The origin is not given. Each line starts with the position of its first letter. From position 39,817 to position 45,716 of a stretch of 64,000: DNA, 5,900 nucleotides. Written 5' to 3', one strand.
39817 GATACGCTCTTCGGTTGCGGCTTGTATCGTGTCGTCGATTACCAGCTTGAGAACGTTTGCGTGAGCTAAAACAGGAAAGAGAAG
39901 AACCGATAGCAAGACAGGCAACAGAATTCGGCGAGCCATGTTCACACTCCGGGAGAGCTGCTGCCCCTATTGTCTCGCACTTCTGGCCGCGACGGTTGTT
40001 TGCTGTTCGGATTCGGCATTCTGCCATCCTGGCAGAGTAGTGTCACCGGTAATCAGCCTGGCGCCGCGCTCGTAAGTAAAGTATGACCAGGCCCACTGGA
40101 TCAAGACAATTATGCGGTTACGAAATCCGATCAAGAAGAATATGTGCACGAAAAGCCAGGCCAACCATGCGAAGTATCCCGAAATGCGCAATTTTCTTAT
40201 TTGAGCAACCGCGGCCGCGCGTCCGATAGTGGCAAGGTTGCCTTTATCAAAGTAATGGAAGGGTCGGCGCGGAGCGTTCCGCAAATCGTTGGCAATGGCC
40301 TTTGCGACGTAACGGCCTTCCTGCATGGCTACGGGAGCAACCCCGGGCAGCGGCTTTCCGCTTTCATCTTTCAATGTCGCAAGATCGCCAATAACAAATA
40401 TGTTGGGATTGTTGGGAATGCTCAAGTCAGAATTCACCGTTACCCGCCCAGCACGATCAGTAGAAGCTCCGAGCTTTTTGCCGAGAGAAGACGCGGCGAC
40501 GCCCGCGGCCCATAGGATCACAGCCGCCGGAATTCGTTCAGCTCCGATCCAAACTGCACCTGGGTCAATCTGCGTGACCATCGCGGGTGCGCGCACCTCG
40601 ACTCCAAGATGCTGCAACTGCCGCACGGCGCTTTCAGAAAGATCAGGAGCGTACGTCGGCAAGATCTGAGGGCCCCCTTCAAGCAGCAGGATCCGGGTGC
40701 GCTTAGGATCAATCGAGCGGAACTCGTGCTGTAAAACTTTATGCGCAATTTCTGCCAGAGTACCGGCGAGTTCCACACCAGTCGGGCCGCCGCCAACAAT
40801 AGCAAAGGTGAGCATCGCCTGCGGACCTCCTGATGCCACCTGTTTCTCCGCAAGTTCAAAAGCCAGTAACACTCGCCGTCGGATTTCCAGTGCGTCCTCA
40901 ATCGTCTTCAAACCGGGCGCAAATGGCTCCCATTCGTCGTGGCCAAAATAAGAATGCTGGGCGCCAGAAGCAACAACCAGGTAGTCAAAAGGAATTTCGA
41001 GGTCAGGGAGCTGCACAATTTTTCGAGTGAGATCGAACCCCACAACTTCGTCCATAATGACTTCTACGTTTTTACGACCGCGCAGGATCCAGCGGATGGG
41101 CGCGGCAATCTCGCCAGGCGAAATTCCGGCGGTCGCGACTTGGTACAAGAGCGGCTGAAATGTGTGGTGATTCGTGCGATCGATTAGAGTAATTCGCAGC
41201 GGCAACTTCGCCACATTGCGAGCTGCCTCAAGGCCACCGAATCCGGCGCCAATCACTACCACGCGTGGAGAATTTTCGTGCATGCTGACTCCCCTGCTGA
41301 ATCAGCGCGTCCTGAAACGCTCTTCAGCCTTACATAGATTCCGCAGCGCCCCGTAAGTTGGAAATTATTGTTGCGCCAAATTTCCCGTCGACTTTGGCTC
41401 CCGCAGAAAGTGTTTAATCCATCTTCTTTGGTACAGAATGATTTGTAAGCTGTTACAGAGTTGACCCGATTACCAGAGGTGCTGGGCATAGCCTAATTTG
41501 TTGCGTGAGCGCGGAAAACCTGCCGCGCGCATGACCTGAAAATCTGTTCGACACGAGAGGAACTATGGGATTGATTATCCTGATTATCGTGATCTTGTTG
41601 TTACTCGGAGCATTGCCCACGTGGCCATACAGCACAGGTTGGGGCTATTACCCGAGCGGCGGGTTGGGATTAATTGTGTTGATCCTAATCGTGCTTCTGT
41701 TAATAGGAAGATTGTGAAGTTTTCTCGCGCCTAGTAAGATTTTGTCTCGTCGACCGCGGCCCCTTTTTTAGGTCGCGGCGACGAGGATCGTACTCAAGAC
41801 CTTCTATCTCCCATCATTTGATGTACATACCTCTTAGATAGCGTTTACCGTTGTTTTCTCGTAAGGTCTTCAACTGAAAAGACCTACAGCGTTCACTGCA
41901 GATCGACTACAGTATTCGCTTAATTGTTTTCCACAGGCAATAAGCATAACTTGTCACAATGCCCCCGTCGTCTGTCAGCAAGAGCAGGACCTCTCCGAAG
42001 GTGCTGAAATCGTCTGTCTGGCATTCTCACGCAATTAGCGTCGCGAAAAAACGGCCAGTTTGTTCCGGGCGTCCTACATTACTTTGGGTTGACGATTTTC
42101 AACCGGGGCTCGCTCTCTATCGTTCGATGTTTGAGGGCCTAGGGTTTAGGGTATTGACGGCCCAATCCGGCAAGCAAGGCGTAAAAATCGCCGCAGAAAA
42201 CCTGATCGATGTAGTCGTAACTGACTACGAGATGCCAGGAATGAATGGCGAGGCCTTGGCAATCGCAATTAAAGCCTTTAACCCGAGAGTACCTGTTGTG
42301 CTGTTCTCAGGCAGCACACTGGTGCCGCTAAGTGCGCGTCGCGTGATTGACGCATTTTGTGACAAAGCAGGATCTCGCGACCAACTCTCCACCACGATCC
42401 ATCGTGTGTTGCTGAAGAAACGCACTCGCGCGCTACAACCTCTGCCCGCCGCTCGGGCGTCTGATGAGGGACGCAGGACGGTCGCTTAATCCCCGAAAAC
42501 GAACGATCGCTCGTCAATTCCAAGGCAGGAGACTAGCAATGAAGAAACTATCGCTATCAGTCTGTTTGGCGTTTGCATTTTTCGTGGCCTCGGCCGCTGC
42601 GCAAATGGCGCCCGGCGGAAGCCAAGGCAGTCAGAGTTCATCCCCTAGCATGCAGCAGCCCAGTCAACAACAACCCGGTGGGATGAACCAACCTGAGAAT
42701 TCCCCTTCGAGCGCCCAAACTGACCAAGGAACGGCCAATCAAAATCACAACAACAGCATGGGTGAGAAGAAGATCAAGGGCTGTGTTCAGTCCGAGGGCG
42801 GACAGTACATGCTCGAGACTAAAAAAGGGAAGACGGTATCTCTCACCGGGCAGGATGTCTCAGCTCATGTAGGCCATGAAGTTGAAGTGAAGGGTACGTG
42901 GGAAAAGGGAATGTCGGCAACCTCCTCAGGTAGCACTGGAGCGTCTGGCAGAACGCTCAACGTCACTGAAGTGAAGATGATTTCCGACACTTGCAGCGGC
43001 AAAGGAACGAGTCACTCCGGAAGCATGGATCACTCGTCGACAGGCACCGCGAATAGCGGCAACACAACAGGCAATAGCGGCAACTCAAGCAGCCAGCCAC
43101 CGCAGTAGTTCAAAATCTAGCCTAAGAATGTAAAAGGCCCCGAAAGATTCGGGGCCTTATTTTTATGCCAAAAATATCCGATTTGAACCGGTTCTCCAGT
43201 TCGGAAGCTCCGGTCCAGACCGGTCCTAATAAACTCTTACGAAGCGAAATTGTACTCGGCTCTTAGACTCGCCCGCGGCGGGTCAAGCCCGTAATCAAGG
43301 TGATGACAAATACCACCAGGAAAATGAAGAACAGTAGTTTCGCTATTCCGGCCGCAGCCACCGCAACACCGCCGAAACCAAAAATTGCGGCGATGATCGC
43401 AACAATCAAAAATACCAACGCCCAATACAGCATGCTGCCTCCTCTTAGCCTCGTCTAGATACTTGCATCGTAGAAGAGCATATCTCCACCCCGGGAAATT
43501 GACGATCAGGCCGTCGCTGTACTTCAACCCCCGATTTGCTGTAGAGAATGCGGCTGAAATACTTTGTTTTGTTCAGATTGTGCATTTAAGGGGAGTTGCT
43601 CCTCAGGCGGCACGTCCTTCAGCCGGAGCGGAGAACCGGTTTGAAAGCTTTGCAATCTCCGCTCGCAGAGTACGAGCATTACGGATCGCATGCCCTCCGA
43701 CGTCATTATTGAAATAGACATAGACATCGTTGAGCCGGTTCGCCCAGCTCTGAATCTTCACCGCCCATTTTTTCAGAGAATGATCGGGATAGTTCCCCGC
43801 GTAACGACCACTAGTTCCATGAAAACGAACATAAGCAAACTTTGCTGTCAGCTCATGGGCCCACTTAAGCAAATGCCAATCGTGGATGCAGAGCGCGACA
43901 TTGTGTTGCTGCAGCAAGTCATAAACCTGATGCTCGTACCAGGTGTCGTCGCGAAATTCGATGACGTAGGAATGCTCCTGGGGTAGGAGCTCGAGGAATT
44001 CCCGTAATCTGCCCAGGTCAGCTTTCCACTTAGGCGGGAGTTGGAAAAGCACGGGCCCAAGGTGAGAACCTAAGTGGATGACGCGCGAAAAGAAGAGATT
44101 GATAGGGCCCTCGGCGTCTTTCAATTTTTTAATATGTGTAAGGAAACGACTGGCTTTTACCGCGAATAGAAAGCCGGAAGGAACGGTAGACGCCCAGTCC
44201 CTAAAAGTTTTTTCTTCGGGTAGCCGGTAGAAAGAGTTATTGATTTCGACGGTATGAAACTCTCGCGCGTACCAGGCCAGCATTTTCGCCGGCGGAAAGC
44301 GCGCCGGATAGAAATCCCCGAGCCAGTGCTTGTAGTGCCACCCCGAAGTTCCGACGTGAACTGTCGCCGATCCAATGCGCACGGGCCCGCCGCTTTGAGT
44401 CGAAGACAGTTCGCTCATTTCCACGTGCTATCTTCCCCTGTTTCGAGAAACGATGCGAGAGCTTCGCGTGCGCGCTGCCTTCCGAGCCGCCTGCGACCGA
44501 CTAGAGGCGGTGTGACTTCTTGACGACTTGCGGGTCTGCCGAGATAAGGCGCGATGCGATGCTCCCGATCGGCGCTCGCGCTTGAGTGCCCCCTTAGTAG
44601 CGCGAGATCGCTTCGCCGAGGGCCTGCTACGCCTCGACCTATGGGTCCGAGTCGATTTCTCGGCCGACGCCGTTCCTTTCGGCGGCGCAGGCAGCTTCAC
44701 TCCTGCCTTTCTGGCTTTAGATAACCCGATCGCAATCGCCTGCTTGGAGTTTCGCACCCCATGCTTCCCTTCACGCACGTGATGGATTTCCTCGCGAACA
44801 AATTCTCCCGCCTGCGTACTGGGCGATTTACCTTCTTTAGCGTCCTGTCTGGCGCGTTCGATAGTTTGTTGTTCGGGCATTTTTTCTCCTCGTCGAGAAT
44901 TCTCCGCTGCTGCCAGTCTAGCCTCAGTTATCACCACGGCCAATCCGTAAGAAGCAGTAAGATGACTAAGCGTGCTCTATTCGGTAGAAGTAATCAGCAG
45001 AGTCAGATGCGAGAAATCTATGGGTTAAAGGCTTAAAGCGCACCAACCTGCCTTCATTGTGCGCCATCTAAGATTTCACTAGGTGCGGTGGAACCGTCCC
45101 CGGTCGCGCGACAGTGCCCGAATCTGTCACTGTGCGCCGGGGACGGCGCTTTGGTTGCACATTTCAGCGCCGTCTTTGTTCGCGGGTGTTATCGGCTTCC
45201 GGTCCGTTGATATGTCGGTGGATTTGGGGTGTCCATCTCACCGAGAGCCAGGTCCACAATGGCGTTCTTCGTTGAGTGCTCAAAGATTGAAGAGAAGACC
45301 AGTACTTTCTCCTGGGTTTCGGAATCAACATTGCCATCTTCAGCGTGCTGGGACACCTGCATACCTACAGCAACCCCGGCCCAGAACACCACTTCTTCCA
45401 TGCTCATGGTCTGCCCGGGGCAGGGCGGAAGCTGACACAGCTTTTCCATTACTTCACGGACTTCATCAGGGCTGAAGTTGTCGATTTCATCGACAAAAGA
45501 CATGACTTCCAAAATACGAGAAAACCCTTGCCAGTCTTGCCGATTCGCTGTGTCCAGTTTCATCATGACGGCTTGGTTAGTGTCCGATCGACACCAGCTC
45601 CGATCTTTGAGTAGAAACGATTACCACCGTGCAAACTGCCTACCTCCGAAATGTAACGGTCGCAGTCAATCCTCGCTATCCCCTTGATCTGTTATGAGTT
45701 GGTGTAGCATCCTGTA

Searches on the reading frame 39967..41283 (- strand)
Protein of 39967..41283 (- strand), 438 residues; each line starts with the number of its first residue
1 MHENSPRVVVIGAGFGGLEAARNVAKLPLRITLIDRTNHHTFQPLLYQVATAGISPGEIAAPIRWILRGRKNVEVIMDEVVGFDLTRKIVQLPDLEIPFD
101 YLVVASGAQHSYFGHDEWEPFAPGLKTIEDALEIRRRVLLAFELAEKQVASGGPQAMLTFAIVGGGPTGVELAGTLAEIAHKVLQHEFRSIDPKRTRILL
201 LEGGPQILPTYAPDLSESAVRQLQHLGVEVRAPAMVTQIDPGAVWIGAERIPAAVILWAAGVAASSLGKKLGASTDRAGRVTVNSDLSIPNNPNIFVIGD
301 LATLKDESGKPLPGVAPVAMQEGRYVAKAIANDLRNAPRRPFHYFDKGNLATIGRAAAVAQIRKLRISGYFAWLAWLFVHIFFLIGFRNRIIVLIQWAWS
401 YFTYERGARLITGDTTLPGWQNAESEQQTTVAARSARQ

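Call 8: search_protein_families(library=pfam, proteins=[window:39967-41283:-], max_evalue=0.001)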
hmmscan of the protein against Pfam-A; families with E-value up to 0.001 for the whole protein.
window:39967-41283:- (438 aa): 9 families
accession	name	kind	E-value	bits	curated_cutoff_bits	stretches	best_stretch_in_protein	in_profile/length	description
PF07992.20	Pyr_redox_2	-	8.8e-47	160.4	26.1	1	7-323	2-291/291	Pyridine nucleotide-disulphide oxidoreductase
PF00070.33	Pyr_redox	-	9e-14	52.2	22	2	161-240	3-67/82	Pyridine nucleotide-disulphide oxidoreductase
PF22366.1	NDH2_C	-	4.1e-08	33.7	27.7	1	347-402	2-58/62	NDH2 C-terminal domain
PF01134.28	GIDA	-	1.2e-06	28.3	22.1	1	8-64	2-57/391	Glucose inhibited division protein A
PF01266.30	DAO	-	1.3e-06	28.6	27.9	0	7-37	1-31/353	FAD dependent oxidoreductase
PF13450.12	NAD_binding_8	-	2.7e-05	24.8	21.9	0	10-39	1-30/68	NAD(P)-binding Rossmann-like domain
PF13454.12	NAD_binding_9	-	0.0002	21.8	21.8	0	9-39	1-35/155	FAD-NAD(P)-binding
PF00890.30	FAD_binding_2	-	0.00036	20.3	20.4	0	8-39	2-33/414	FAD binding domain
PF03486.20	HI0933_like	-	0.00091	19.2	50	0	7-39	2-34/244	HI0933-like protein Rossmann domain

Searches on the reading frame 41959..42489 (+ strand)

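Call 8: search_protein_families(library=pfam, proteins=[window:41959-42489:+], max_evalue=0.001)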
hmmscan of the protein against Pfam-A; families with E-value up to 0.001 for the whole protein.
window:41959-42489:+ (176 aa): 1 family
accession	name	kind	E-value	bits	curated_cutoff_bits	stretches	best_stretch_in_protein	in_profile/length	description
PF00072.30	Response_reg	-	6.7e-14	52.4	30.2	1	42-120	2-80/111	Response regulator receiver domain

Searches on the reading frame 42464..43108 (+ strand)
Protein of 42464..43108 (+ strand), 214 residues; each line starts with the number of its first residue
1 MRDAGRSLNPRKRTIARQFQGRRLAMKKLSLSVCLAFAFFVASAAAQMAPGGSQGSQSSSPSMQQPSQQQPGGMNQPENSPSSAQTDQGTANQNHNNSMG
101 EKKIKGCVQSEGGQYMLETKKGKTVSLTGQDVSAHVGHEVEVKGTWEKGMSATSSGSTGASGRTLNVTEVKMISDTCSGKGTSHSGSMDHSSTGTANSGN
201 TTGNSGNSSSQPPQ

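Call 8: search_protein_families(library=pfam, proteins=[window:42464-43108:+], max_evalue=0.001)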
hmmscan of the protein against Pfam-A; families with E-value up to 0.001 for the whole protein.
window:42464-43108:+ (214 aa): 1 family
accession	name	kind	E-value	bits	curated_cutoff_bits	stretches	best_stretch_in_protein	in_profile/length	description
PF19135.5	DUF5818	-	6.4e-07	29.3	27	1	106-149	2-45/57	Protein of unknown function (DUF5818)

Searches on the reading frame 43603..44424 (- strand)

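Call 8: search_protein_families(library=pfam, proteins=[window:43603-44424:-], max_evalue=0.001)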
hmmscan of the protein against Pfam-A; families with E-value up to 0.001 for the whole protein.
window:43603-44424:- (273 aa): 1 family
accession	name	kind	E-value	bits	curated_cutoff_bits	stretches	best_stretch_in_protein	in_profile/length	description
PF01904.24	DUF72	-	2.8e-72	243.7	25.3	1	39-255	1-216/217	Protein of unknown function DUF72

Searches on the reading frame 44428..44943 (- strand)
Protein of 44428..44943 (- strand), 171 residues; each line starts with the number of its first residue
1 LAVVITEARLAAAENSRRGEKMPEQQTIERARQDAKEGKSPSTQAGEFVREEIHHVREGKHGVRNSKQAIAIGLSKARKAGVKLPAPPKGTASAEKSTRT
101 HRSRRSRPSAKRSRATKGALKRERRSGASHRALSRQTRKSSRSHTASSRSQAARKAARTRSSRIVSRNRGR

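Call 8: search_protein_families(library=pfam, proteins=[window:44428-44943:-], max_evalue=0.001)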
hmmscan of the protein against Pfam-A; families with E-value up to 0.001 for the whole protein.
window:44428-44943:- (171 aa): 1 family
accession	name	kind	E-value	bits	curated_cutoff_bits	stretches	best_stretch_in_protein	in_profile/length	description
PF20106.4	DUF6496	-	1.4e-06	29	24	1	55-85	24-55/58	Family of unknown function (DUF6496)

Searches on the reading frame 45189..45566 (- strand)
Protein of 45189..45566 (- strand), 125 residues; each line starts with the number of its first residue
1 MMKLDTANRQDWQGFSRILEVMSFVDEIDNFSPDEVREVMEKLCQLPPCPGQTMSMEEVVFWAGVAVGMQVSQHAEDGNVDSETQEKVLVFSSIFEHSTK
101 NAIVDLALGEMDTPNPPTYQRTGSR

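Call 8: search_protein_families(library=pfam, proteins=[window:45189-45566:-], max_evalue=0.001)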
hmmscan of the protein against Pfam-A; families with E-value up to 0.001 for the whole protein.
window:45189-45566:- (125 aa): 0 families

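Call 68: search_protein_families(library=pfam, proteins=[window:45189-45566:-], max_evalue=0.001)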
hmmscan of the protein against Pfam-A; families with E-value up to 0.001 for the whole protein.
window:45189-45566:- (125 aa): 0 families
